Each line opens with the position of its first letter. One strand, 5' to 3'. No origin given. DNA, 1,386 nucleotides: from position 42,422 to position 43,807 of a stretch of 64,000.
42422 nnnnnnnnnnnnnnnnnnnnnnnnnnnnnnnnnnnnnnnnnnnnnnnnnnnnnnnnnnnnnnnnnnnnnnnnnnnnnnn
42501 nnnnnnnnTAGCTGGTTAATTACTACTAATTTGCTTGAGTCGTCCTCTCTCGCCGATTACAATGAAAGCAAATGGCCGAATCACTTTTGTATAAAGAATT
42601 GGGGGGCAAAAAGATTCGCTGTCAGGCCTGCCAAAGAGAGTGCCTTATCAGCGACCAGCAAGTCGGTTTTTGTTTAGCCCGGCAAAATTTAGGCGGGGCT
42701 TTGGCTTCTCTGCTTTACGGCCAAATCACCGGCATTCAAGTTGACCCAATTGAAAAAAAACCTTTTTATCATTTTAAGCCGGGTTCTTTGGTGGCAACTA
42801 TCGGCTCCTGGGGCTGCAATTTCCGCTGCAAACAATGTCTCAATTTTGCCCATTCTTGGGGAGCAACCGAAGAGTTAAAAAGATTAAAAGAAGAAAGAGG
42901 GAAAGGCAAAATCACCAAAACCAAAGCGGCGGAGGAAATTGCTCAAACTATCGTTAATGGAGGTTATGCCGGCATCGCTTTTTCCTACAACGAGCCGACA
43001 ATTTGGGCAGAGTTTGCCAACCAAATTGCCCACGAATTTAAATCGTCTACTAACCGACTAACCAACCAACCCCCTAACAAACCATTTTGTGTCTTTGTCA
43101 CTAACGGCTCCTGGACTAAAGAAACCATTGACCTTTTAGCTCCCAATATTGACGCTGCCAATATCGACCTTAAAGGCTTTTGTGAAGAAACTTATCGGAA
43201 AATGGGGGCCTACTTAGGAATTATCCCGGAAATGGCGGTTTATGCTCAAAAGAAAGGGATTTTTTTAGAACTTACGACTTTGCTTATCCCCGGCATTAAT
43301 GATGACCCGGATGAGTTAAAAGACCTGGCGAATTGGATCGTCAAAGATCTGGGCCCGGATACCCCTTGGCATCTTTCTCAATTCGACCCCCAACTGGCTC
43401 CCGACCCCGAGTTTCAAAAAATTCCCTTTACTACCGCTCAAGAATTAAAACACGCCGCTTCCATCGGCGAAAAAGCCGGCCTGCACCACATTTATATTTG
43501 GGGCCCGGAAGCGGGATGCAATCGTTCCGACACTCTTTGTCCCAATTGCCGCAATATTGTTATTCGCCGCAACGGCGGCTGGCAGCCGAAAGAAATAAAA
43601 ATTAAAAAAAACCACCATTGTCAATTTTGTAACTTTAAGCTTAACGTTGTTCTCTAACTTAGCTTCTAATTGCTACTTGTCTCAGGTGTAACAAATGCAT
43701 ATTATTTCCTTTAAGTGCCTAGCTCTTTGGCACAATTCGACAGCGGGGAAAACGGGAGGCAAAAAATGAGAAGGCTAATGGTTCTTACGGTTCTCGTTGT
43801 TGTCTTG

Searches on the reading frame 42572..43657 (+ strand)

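Call 72: search_protein_families(library=pfam, proteins=[window:42572-43657:+], max_evalue=0.00001)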
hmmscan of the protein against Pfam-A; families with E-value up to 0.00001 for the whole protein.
window:42572-43657:+ (361 aa): 1 family
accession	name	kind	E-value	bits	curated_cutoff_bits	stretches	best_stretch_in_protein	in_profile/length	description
PF04055.27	Radical_SAM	-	2.4e-15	57.5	29.5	1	81-252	6-165/166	Radical SAM superfamily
